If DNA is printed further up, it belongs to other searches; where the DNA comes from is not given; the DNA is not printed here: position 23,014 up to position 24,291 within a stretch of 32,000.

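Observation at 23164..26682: DUF1852 + half-size MetE-like methionine synthase + flavin reductase (+TauE): a folate-independent, probably O2-dependent methionine synthase module with unknown methyl donor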

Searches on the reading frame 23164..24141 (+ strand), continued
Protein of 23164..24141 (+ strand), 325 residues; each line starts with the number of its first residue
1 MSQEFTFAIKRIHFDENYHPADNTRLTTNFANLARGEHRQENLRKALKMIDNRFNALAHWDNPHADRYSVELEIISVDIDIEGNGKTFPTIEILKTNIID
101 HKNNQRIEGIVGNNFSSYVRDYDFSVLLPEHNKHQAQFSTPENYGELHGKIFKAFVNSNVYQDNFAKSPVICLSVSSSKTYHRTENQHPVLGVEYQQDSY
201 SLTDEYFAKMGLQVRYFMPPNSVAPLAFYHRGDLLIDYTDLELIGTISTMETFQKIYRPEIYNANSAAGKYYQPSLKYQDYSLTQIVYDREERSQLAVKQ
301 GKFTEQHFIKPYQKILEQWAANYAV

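Call 49: find_encoding_contigs(protein=P0316, flank=5000, max_places=2)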
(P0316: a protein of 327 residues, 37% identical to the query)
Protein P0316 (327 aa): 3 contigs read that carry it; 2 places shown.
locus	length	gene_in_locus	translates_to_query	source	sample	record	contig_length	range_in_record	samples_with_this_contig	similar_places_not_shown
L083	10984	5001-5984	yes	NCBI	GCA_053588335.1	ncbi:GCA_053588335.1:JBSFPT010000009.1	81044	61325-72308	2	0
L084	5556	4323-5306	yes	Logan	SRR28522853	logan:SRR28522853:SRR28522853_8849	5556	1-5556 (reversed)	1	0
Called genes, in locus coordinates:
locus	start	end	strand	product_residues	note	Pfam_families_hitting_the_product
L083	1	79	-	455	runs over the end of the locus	PF00324:AA_permease, PF03845:Spore_permease (weak), PF13520:AA_permease_2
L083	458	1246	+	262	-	PF01833:TIG, PF12671:Amidase_6, PF05257:CHAP (weak)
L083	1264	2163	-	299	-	PF00126:HTH_1, PF03466:LysR_substrate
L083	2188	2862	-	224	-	PF00106:adh_short, PF13561:adh_short_C2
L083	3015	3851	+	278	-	PF00248:Aldo_ket_red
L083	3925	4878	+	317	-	PF00126:HTH_1, PF03466:LysR_substrate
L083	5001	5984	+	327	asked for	PF08908:MesX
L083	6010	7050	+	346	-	PF01717:Meth_synt_2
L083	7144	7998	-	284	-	PF01073:3Beta_HSD (weak), PF01370:Epimerase (weak), PF05368:NmrA, PF13460:NAD_binding_10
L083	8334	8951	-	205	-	PF00440:TetR_N (weak)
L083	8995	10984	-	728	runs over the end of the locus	PF12698:ABC2_membrane_3, PF01061:ABC2_membrane (weak)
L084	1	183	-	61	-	?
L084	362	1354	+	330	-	PF01833:TIG, PF12671:Amidase_6, PF05257:CHAP (faint)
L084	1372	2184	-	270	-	PF00106:adh_short, PF13561:adh_short_C2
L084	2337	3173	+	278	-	PF00248:Aldo_ket_red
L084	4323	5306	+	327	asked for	PF08908:MesX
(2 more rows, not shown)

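Call 50: find_encoding_contigs(protein=P0309, flank=5000, max_places=2)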
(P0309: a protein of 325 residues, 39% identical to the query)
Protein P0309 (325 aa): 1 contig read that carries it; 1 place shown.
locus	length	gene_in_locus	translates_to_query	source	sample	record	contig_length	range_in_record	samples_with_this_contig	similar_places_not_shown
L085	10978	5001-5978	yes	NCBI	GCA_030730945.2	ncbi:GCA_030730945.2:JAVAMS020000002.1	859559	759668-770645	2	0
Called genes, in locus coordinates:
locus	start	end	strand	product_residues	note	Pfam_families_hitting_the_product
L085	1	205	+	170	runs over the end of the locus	PF01075:Glyco_transf_9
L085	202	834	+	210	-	PF08645:PNK3P (weak), PF00702:Hydrolase, PF13419:HAD_2 (weak), PF13242:Hydrolase_like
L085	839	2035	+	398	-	PF07221:GlcNAc_2-epim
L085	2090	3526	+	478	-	PF00294:PfkB, PF08543:Phos_pyr_kin (weak), PF01467:CTP_transf_like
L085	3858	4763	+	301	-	PF00126:HTH_1, PF03466:LysR_substrate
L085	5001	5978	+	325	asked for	PF08908:MesX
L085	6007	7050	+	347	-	PF01717:Meth_synt_2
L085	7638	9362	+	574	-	PF00916:Sulfate_transp, PF01740:STAS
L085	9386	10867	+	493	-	PF01946:Thi4 (weak), PF00890:FAD_binding_2 (weak), PF01134:GIDA (weak), PF01266:DAO, PF07992:Pyr_redox_2 (weak), PF12831:FAD_oxidored, PF13450:NAD_binding_8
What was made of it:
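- A SulP/STAS permease occupies the equivalent position in Aurantiacibacter (call 50). A SulP/STAS permease follows mesXD in Aurantiacibacter (call 50).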

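Call 51: find_encoding_contigs(protein=P0150, flank=5000, max_places=2)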
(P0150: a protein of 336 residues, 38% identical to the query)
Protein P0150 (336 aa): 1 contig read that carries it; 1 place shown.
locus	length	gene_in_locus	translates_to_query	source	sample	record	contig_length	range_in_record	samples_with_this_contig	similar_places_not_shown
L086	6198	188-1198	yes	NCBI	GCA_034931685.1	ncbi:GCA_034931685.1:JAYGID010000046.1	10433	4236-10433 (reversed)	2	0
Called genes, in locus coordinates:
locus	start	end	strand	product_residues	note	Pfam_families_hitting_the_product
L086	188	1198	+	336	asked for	PF08908:MesX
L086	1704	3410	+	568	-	PF00916:Sulfate_transp, PF01740:STAS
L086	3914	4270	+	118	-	PF25917:BSH_RND (weak)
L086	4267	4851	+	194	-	PF25954:Beta-barrel_RND_2, PF25975:CzcB_C (faint)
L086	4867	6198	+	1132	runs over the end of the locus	PF00873:ACR_tran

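Call 52: find_encoding_contigs(protein=P0274, flank=6000, max_places=2)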
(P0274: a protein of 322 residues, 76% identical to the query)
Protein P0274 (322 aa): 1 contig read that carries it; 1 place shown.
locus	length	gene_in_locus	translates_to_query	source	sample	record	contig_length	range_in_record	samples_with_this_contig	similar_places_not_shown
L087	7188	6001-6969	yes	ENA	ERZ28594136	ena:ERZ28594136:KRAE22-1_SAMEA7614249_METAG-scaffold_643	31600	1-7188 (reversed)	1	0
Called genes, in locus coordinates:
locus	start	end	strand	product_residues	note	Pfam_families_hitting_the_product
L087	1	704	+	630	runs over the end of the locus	PF00005:ABC_tran, PF02463:SMC_N (weak), PF13555:AAA_29 (faint), PF13304:AAA_21 (faint), PF12848:ABC_tran_Xtn, PF00005:ABC_tran, PF16326:ABC_tran_CTD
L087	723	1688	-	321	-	PF01300:Sua5_yciO_yrdC, PF03481:Sua5_C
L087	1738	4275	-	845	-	PF02861:Clp_N, PF00004:AAA, PF17871:AAA_lid_9, PF00158:Sigma54_activat, PF00004:AAA, PF07724:AAA_2, PF07728:AAA_5, PF10431:ClpB_D2-small, +11 more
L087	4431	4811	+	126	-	PF01740:STAS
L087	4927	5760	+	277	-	PF00194:Carb_anhydrase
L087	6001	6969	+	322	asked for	PF08908:MesX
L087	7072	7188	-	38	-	?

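Call 53: find_encoding_contigs(protein=P0294, flank=6000, max_places=2)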
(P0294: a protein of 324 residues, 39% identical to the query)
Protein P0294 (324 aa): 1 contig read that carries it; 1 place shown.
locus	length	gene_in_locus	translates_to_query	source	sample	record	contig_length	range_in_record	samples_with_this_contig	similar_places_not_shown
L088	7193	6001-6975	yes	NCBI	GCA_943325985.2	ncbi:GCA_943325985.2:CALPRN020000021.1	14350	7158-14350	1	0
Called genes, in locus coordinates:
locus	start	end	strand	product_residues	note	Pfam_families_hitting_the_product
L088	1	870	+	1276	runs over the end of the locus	PF13583:Reprolysin_4, PF13574:Reprolysin_2, PF13582:Reprolysin_3, PF00041:fn3, PF21605:CRLF2-like_D2 (faint), PF25059:FN3_DSCAM-DSCAML_C (weak), PF04151:PPC, PF18962:Por_Secre_tail, +1 more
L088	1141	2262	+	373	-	PF00149:Metallophos, PF12850:Metallophos_2 (faint)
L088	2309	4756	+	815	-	PF02463:SMC_N, PF13304:AAA_21 (faint), PF13514:AAA_27 (weak), PF13555:AAA_29 (faint)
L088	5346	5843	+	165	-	PF07998:Peptidase_M54, PF00413:Peptidase_M10 (weak)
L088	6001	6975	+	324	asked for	PF08908:MesX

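Call 54: find_encoding_contigs(protein=P0290, flank=6000, max_places=2)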
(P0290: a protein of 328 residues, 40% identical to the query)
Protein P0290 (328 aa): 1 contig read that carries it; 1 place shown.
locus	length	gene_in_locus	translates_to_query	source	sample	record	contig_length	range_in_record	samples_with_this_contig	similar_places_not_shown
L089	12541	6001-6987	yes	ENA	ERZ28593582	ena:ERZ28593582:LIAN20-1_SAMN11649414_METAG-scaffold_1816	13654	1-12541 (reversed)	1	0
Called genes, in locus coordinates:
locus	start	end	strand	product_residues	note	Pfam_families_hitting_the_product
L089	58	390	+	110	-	PF01329:Pterin_4a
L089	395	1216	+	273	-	PF04945:YHS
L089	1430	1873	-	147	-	-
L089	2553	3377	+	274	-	PF12697:Abhydrolase_6, PF00561:Abhydrolase_1, PF00975:Thioesterase (faint), PF12146:Hydrolase_4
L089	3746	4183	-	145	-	-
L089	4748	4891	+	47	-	-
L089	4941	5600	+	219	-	PF00665:rve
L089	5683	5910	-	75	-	-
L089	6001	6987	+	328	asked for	PF08908:MesX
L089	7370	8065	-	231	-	PF01925:TauE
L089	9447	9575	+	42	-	-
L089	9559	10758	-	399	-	PF25917:BSH_RND (weak), PF25919:BSH_CusB, PF25975:CzcB_C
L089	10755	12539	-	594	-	?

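Call 55: find_encoding_contigs(protein=P0285, flank=6000, max_places=2)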
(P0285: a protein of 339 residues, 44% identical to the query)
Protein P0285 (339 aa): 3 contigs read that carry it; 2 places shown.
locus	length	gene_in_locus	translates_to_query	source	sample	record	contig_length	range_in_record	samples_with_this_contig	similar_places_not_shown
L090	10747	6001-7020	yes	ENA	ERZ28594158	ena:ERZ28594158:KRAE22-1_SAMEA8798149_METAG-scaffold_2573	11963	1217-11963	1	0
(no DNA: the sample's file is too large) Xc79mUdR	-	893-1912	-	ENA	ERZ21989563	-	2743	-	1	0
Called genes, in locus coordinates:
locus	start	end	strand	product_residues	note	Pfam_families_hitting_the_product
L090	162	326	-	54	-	-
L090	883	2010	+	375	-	PF00990:GGDEF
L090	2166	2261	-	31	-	-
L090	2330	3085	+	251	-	PF13328:HD_4 (weak)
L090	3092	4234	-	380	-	PF00999:Na_H_Exchanger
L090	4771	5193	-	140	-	PF00293:NUDIX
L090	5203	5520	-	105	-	-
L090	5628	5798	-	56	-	-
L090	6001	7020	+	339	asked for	PF08908:MesX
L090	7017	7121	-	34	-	-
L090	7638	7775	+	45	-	-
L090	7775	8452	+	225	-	-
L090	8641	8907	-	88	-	-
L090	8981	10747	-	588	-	?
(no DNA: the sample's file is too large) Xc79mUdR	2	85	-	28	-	?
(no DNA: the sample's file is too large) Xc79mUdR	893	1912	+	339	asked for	PF08908:MesX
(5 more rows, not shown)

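Call 56: search_protein_families(library=ncbifam, proteins=[L083:3925-4878:+, L085:3858-4763:+], max_evalue=1e-10)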
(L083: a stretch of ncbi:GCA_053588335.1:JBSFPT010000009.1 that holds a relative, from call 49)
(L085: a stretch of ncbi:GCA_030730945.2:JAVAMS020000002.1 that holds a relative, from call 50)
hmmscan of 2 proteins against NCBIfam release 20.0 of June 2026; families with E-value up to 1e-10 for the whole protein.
L083:3925-4878:+ (317 aa): 28 families (the best 25 are shown)
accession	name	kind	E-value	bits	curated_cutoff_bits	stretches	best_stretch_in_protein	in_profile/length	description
TIGR03339.1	phn_lysR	subfamily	2e-23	83.1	341.1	1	16-220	1-194/279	aminoethylphosphonate catabolism associated LysR family transcriptional regulator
NF007385.0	PRK09906.1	equivalog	3.6e-20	72.3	356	1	14-224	3-204/296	DNA-binding transcriptional regulator HcaR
NF040786.1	LysR_Sec_metab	equivalog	4.9e-20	71.7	250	1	13-93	2-82/298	selenium metabolism-associated LysR family transcriptional regulator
NF047520.1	trans_act_CidR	equivalog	1.6e-19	70.2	415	1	14-90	3-79/292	cidABC operon transcriptional activator CidR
NF040889.1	trans_reg_YeiE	equivalog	3.2e-19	69.2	480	1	12-217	3-195/288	DNA-binding transcriptional regulator YeiE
NF045775.1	acetoin_reg_AlsR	exception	9.9e-19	67.9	430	1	14-262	3-242/290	acetoin biosynthesis transcriptional regulator AlsR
TIGR02424.1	TF_pcaQ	equivalog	1.9e-18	66.4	303.8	1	12-230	3-214/300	pca operon transcription factor PcaQ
NF008416.0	PRK11242.1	equivalog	1.2e-17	64.2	277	1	14-85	3-74/300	transcriptional regulator CynR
NF007307.0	PRK09791.1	equivalog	1.5e-16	60.4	336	1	11-85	4-78/302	LysR family transcriptional regulator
NF047354.1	trans_reg_GltC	equivalog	1.7e-16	60.6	300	1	14-209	3-192/290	glutamate biosynthesis transcriptional regulator GltC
NF007439.0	PRK09986.1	equivalog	4.2e-16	59.2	290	1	11-211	6-200/296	LysR family transcriptional regulator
NF008095.0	PRK10837.1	subfamily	8.4e-16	58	281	1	12-217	3-195/290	LysR family transcriptional regulator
TIGR03418.1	chol_sulf_TF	equivalog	8.7e-16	57.8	324.8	1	13-106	2-94/291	choline sulfate utilization transcriptional regulator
NF053705.1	TransRegGltCGpos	equivalog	1.5e-14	53.9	350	1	14-94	3-86/300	glutamate biosynthesis transcriptional regulator GltC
NF045990.1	TransRegCbbRRhodb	equivalog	2.9e-14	52.8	450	1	10-215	4-202/304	LysR family regulator CbbR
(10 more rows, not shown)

L085:3858-4763:+ (301 aa): 42 families (the best 25 are shown)
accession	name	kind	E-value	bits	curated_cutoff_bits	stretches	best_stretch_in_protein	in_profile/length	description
NF011950.0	PRK15421.1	equivalog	1.1e-58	199.4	382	1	12-286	1-274/317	HTH-type transcriptional regulator MetR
TIGR03339.1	phn_lysR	subfamily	9.7e-31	107.1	341.1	1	24-204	8-185/279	aminoethylphosphonate catabolism associated LysR family transcriptional regulator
NF008416.0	PRK11242.1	equivalog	1.1e-30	107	277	1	24-269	12-258/300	transcriptional regulator CynR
NF045775.1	acetoin_reg_AlsR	exception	2.8e-29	102.5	430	1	31-253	19-243/290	acetoin biosynthesis transcriptional regulator AlsR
NF053705.1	TransRegGltCGpos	equivalog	4.8e-28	98.2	350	1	24-257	12-246/300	glutamate biosynthesis transcriptional regulator GltC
TIGR02424.1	TF_pcaQ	equivalog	3.7e-27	95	303.8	1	18-213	8-204/300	pca operon transcription factor PcaQ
NF047520.1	trans_act_CidR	equivalog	1.4e-26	93.3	415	1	14-205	2-193/292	cidABC operon transcriptional activator CidR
NF007439.0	PRK09986.1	equivalog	4.6e-24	85.3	290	1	30-254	24-251/296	LysR family transcriptional regulator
NF045990.1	TransRegCbbRRhodb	equivalog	9.8e-23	80.6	450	1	13-205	6-199/304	LysR family regulator CbbR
NF040786.1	LysR_Sec_metab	equivalog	4.7e-21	75.1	250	1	15-202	3-192/298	selenium metabolism-associated LysR family transcriptional regulator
NF008294.1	PRK11074.1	equivalog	9.8e-21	74.4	345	1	16-207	5-194/300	DNA-binding transcriptional activator PunR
NF009327.0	PRK12684.1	subfamily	1.3e-20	73.8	402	1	15-209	3-200/313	CysB family HTH-type transcriptional regulator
NF008352.0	PRK11139.1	subfamily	2e-20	73.1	288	1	26-205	19-193/305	transcriptional regulator GcvA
NF047711.1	PutUtilRegPtrR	equivalog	1.2e-19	70.5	400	1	14-293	2-279/283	putrescine utilization regulator PtrR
NF007385.0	PRK09906.1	equivalog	2.4e-19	69.6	356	1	29-205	17-192/296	DNA-binding transcriptional regulator HcaR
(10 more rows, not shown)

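Call 59: search_protein_families(library=pfam, proteins=[P0222, P0166, P0185], max_evalue=0.001)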
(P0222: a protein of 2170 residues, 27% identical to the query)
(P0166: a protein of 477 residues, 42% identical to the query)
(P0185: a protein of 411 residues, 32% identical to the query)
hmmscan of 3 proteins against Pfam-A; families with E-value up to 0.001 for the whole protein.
P0222 (2170 aa): 7 families
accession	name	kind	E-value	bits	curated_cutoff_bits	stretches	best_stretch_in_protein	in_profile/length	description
PF16640.11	Big_3_5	-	1.3e-50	170.3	35.5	1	2077-2165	3-79/88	Bacterial Ig-like domain (group 3)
PF03868.20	Ribosomal_L6e_N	-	1.1e-13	51.6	25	0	9-28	10-29/60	Ribosomal protein L6, N-terminal domain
PF23826.1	DUF7196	-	7.2e-13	49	27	0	819-838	16-36/68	Domain of unknown function (DUF7196)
PF24507.1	Ig_CFAP65_4th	-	3.8e-08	34.1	27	0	88-107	24-43/76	CFAP65, fourth Ig-like domain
PF18565.7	Glyco_hydro2_C5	-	8.1e-08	32.5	32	0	1244-1302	18-76/103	Glycoside hydrolase family 2 C-terminal domain 5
PF08908.16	MesX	-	1.7e-06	27.7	25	0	146-205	168-227/323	Putative oxygenase MesX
PF01359.24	Transposase_1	-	1.8e-06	28.2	24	0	62-83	39-60/80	Transposase (partial DDE domain)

P0166 (477 aa): 1 family
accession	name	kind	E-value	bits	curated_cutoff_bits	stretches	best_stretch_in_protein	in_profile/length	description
PF08908.16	MesX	-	7.3e-66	222.8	25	1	18-351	7-319/323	Putative oxygenase MesX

P0185 (411 aa): 1 family
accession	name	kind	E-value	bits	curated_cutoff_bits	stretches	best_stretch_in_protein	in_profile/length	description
PF08908.16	MesX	-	5.3e-57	193.7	25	1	92-404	5-321/323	Putative oxygenase MesX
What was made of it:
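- Tried and rejected: It is a repetitive Ig-domain protein with a marginal MesX match (call 59), so I dismissed it.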
